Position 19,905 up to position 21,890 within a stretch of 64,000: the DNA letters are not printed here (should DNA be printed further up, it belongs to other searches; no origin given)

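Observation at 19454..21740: Intact ureA-ureB plus a full-length UreC with every metal and catalytic residue replaced; no ureDEFG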

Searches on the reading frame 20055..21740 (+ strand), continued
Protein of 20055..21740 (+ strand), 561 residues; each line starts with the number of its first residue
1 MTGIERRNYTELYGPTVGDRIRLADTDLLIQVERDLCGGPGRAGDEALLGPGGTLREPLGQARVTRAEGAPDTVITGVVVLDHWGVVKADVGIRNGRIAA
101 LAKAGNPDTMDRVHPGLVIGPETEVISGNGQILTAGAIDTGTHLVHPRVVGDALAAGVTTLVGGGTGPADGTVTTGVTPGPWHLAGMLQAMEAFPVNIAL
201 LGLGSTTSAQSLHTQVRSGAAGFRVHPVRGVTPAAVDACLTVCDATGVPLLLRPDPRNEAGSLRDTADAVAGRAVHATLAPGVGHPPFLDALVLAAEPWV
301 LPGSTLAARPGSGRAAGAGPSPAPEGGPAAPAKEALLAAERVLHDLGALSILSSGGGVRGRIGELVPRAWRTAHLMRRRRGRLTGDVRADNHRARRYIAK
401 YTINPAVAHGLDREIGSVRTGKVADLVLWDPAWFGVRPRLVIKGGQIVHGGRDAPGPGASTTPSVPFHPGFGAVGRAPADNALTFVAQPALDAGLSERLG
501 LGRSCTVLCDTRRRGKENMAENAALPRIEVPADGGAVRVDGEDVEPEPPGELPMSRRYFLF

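Call 9: find_encoding_contigs(protein=P0001, flank=10000, max_places=6)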
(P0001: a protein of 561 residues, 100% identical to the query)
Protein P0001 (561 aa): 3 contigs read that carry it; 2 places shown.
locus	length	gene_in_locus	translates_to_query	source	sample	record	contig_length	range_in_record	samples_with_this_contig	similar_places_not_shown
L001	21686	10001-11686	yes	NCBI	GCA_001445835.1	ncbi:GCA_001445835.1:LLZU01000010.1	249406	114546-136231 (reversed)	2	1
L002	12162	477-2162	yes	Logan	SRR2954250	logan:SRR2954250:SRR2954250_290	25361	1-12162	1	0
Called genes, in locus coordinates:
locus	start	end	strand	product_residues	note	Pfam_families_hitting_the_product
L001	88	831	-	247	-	PF01656:CbiA (weak), PF13500:AAA_26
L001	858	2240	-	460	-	PF00202:Aminotran_3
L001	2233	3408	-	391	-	PF04055:Radical_SAM, PF06968:BATS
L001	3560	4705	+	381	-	PF00155:Aminotran_1_2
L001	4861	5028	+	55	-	-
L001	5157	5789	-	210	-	PF00574:CLP_protease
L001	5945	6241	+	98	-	PF02604:PhdYeFM_antitox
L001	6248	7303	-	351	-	PF04389:Peptidase_M28, PF01546:Peptidase_M20 (weak)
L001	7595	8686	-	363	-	PF12698:ABC2_membrane_3 (weak)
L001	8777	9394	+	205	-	PF00440:TetR_N, PF16925:TetR_C_13 (faint), PF13977:TetR_C_6 (weak)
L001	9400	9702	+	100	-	PF00547:Urease_gamma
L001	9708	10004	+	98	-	PF00699:Urease_beta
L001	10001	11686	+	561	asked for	PF00449:Urease_alpha, PF01979:Amidohydro_1, PF07969:Amidohydro_3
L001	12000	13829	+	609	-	PF00005:ABC_tran, PF02463:SMC_N (weak)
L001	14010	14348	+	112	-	PF07740:Toxin_12 (weak)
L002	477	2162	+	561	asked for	PF00449:Urease_alpha, PF01979:Amidohydro_1, PF07969:Amidohydro_3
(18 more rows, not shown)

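Call 10: find_encoding_contigs(protein=P0005, flank=10000, max_places=3)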
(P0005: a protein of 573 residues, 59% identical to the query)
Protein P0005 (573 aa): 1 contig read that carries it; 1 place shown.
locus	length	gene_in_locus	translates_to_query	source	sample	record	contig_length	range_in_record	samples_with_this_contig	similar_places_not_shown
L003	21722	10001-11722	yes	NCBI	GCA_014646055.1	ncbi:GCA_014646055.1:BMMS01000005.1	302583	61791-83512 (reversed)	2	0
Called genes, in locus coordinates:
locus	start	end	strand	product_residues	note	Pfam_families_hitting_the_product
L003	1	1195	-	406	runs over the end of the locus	PF04055:Radical_SAM, PF06968:BATS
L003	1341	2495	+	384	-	PF00155:Aminotran_1_2, PF01212:Beta_elim_lyase (weak)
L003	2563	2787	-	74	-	PF04149:DUF397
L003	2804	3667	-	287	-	PF13560:HTH_31, PF01381:HTH_3, PF19054:DUF5753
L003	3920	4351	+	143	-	PF13581:HATPase_c_2, PF02518:HATPase_c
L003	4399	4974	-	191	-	PF19853:DUF6328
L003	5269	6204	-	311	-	-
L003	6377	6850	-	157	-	PF00877:NLPC_P60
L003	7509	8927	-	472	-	PF04389:Peptidase_M28, PF01483:P_proprotein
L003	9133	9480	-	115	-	-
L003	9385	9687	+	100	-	PF00547:Urease_gamma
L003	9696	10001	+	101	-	PF00699:Urease_beta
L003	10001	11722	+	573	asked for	PF00449:Urease_alpha, PF01979:Amidohydro_1, PF07969:Amidohydro_3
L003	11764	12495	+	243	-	PF01730:UreF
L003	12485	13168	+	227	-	PF02492:cobW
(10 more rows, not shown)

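Call 11: find_encoding_contigs(protein=P0002, flank=10000, max_places=3)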
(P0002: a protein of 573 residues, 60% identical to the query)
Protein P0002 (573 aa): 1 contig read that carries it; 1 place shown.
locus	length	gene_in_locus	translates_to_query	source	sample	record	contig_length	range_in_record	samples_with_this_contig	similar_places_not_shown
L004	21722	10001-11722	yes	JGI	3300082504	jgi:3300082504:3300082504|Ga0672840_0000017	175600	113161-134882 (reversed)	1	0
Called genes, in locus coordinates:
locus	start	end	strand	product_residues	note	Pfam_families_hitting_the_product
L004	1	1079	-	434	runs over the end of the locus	PF00202:Aminotran_3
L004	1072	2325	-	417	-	PF04055:Radical_SAM, PF06968:BATS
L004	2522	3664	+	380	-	PF00155:Aminotran_1_2, PF01053:Cys_Met_Meta_PP (faint)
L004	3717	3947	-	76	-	PF04149:DUF397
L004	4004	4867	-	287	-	PF13560:HTH_31, PF01381:HTH_3, PF19054:DUF5753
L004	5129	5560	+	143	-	PF13581:HATPase_c_2, PF02518:HATPase_c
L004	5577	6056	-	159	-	PF19853:DUF6328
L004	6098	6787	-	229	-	-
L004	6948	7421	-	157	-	PF00877:NLPC_P60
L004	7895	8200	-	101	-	-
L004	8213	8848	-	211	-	PF00574:CLP_protease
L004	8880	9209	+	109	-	PF02604:PhdYeFM_antitox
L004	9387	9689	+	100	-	PF00547:Urease_gamma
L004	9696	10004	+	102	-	PF00699:Urease_beta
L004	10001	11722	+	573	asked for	PF00449:Urease_alpha, PF01979:Amidohydro_1, PF07969:Amidohydro_3 (weak)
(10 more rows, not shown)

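Call 16: find_encoding_contigs(protein=P0004, flank=10000, max_places=1)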
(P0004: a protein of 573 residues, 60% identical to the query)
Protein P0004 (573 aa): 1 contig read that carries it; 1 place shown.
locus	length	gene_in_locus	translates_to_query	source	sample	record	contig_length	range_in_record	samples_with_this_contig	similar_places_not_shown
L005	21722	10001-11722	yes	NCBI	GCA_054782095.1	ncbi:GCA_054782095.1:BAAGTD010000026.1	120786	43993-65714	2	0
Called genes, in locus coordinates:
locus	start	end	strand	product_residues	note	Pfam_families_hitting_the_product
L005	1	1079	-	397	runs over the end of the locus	PF04055:Radical_SAM, PF06968:BATS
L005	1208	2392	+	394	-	PF00155:Aminotran_1_2, PF01212:Beta_elim_lyase (weak), PF01053:Cys_Met_Meta_PP (weak)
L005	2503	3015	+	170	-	PF13581:HATPase_c_2, PF02518:HATPase_c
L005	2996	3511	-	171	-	PF19853:DUF6328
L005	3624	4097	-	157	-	PF00877:NLPC_P60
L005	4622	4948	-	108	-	-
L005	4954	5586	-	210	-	PF00574:CLP_protease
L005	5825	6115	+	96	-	PF02604:PhdYeFM_antitox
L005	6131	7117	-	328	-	PF04389:Peptidase_M28, PF01546:Peptidase_M20 (weak)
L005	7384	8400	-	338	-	PF12698:ABC2_membrane_3 (faint)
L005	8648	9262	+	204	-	PF00440:TetR_N, PF13977:TetR_C_6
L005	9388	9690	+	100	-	PF00547:Urease_gamma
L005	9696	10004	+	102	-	PF00699:Urease_beta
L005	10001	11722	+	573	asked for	PF00449:Urease_alpha, PF01979:Amidohydro_1, PF07969:Amidohydro_3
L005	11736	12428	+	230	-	PF01730:UreF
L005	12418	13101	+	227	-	PF03308:MeaB (faint), PF02492:cobW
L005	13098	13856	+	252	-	PF01774:UreD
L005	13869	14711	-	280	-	PF10021:PARG_cat_microb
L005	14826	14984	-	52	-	-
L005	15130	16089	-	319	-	PF09678:Caa3_CtaG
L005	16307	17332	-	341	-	PF00365:PFK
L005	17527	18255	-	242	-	PF07685:GATase_3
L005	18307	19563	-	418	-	PF08245:Mur_ligase_M, PF08353:MurT_C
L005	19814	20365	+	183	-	PF01327:Pep_deformylase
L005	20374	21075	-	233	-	PF00440:TetR_N, PF19344:TetR_C_32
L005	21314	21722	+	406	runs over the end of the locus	PF02771:Acyl-CoA_dh_N, PF02770:Acyl-CoA_dh_M, PF00441:Acyl-CoA_dh_1, PF08028:Acyl-CoA_dh_2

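Call 17: find_encoding_contigs(protein=P0008, flank=10000, max_places=1)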
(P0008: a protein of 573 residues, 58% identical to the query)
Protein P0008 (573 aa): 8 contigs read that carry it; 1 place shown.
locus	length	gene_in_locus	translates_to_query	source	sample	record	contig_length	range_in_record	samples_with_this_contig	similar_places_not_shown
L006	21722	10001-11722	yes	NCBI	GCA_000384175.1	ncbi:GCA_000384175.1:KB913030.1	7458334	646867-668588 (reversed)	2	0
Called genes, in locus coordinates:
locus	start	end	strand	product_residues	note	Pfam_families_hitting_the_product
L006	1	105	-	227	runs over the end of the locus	PF13489:Methyltransf_23, PF01209:Ubie_methyltran, PF13649:Methyltransf_25, PF13847:Methyltransf_31 (weak), PF08241:Methyltransf_11, PF08242:Methyltransf_12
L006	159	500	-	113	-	PF18029:Glyoxalase_6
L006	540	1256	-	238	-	PF01656:CbiA (faint), PF13500:AAA_26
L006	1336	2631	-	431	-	PF00202:Aminotran_3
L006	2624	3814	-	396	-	PF04055:Radical_SAM, PF06968:BATS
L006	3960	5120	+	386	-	PF00155:Aminotran_1_2, PF01212:Beta_elim_lyase (weak)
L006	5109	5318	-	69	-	PF04149:DUF397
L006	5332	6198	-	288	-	PF13560:HTH_31, PF19054:DUF5753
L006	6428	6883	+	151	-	PF13581:HATPase_c_2, PF02518:HATPase_c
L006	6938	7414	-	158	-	PF00877:NLPC_P60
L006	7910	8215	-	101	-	-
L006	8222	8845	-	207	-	PF00574:CLP_protease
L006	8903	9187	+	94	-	PF02604:PhdYeFM_antitox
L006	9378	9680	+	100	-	PF00547:Urease_gamma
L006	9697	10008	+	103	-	PF00699:Urease_beta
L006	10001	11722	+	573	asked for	PF00449:Urease_alpha, PF01979:Amidohydro_1, PF07969:Amidohydro_3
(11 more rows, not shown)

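Call 18: find_encoding_contigs(protein=P0079, flank=10000, max_places=1)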
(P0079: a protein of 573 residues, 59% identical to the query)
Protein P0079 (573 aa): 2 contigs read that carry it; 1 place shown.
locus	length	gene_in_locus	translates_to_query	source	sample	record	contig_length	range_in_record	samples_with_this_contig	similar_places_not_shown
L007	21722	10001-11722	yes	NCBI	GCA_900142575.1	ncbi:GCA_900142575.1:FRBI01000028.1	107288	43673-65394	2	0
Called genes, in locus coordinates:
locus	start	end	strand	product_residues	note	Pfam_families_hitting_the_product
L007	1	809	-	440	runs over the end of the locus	PF00202:Aminotran_3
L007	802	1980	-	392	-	PF04055:Radical_SAM, PF06968:BATS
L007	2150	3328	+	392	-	PF00155:Aminotran_1_2, PF01212:Beta_elim_lyase (weak), PF01053:Cys_Met_Meta_PP (faint)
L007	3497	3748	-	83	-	PF04149:DUF397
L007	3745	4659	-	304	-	PF01381:HTH_3, PF13560:HTH_31, PF19054:DUF5753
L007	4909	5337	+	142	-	PF13581:HATPase_c_2, PF02518:HATPase_c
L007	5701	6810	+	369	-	PF09362:DUF1996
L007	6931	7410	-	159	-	PF00877:NLPC_P60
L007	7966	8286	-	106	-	-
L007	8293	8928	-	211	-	PF00574:CLP_protease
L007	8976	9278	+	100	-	PF02604:PhdYeFM_antitox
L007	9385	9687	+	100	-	PF00547:Urease_gamma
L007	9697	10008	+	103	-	PF00699:Urease_beta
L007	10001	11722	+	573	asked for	PF00449:Urease_alpha, PF01979:Amidohydro_1, PF07969:Amidohydro_3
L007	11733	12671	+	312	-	-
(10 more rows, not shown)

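Call 28: find_homologous_proteins(query=L005:12418-13101:+, max_evalue=1e-20)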
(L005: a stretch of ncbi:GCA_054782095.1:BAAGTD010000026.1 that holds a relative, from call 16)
Query L005:12418-13101:+ (227 aa): 8000 proteins with E <= 1e-20 among 8000 candidates; the best 120 are listed.
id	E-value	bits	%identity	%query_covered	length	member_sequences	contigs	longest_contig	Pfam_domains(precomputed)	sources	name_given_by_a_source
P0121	1.1e-133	462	-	-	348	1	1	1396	PF02492.26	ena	-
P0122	1.3e-118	413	85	100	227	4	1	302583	PF02492.26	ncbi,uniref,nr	ncbi:urease accessory protein UreG [Wenjunlia tyrosinilytica]|uniref:Urease accessory protein UreG n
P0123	1.9e-116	406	83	100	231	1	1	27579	PF02492.26,PF03308.23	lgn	-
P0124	2.7e-116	405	84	99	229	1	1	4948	PF02492.26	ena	-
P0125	4.1e-116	404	84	100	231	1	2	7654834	PF02492.26,PF03308.23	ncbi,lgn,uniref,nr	ncbi:Urease accessory protein UreG [Streptomyces netropsis]|uniref:Urease accessory protein UreG n=1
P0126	9.6e-116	403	83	100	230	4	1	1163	PF02492.26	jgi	jgi:urease accessory protein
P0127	1.0e-115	403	83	100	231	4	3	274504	PF02492.26,PF03308.23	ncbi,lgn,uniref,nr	ncbi:urease accessory protein UreG [Streptomyces malaysiensis]|uniref:urease accessory protein UreG 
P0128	2.2e-115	402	85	98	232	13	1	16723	PF02492.26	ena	-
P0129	2.2e-115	402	83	100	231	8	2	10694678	PF02492.26,PF03308.23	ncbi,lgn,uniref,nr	ncbi:urease accessory protein UreG [Streptomyces malaysiensis subsp. malaysiensis]|uniref:urease acc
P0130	3.2e-115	401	83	100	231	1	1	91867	PF02492.26,PF03308.23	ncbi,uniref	ncbi:urease accessory protein UreG [Streptomyces solisilvae]|uniref:urease accessory protein UreG n=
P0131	3.7e-115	401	83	100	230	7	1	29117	PF02492.26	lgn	-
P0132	3.8e-115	401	82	100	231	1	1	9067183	PF02492.26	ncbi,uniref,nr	ncbi:urease accessory protein UreG [Streptomyces sp. GS7]|uniref:urease accessory protein UreG n=1 T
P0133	4.2e-115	401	83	99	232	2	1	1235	PF02492.26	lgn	-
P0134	4.4e-115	401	84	100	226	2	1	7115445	PF02492.26,PF03308.23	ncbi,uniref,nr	ncbi:urease accessory protein UreG [Streptacidiphilus rugosus]|uniref:urease accessory protein UreG 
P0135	7.2e-115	400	83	100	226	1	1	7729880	PF02492.26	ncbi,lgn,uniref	ncbi:urease accessory protein UreG [Kitasatospora sp. NBC_00070]|uniref:urease accessory protein Ure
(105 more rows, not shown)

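Call 47: predict_structure(alignment_id=A1)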
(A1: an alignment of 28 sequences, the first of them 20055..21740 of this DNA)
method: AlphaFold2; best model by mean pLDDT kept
length: 561 residues; sequences in the alignment: 28
mean_pLDDT: 33.6   pTM: 0.28
mean pLDDT of the five models: 33.6, 31.5, 31.2, 30.3, 30.2
residues with pLDDT >= 90: 0; 70-90: 0; 50-70: 51; < 50: 510
segments of 3 or more residues with pLDDT < 50: 1-207, 218-222, 226-231, 250-266, 269-487, 499-504, 506-529, 544-561
pLDDT, mean of each block of 10 residues (from residue 1): 33 33 28 26 25 24 29 40 35 42 33 26 27 30 38 42 30 28 41 37 44 50 45 58 59 41 46 38 28 30 22 21 24 30 26 22 28 34 34 28 25 25 23 23 22 23 22 25 43 51 45 36 42 52 42 27 19
secondary structure, 60 per line:
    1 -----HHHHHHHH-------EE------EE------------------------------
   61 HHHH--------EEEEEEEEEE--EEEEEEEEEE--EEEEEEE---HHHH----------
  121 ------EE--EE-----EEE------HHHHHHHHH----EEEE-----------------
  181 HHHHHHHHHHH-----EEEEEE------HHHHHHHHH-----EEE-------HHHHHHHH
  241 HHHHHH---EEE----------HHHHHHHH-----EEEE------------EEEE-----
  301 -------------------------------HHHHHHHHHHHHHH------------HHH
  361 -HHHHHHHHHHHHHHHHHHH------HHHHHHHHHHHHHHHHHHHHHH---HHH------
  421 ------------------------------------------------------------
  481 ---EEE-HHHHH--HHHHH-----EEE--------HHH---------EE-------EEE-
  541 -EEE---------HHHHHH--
elements in order: H6-13 H61-64 E73-82 E85-94 E97-103 H107-110 E138-140 H147-155 E160-163 H181-191 E197-202 H209-217 E223-225 H233-246 E250-252 H263-270 E276-279 E292-295 H332-345 H362-380 H387-408 E484-486 H488-492 H495-499 E505-507 E537-539 E542-544 H554-559

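Call 55: search_protein_representatives(protein=window:20055-21740:+)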
Query: 561 residues. Proteins with E-value up to 0.001 (for the whole library): 4377; up to 1e-10: 2178; up to 1e-30: 427. The best 150 are listed.
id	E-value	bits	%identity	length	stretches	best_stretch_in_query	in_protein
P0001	0.0e+00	1239.0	100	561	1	1-561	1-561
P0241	1.6e-142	492.9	47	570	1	4-561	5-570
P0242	1.9e-132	459.6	42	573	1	6-561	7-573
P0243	4.3e-125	435.4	51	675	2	41-532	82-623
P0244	1.2e-124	433.9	48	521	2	3-311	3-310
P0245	3.7e-124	432.3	58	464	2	18-310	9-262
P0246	1.4e-123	430.3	46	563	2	4-305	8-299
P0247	1.2e-120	420.7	49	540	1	13-561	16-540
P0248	4.0e-120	419.0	46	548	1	1-561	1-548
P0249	1.4e-113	397.3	47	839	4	116-386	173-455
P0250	5.1e-112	392.2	55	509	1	1-352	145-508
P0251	4.3e-110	385.8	40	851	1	4-561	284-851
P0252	5.7e-110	385.4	43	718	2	4-311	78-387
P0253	4.0e-109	382.6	47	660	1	3-490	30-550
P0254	3.4e-107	376.2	46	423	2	3-222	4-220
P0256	1.8e-102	360.6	39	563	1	1-561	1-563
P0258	1.5e-101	357.6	39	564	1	4-561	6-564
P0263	2.5e-95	337.1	43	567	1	4-561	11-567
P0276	3.7e-81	290.3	38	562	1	4-558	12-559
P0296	7.7e-68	246.3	35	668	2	2-298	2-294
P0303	2.9e-65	237.8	34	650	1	4-561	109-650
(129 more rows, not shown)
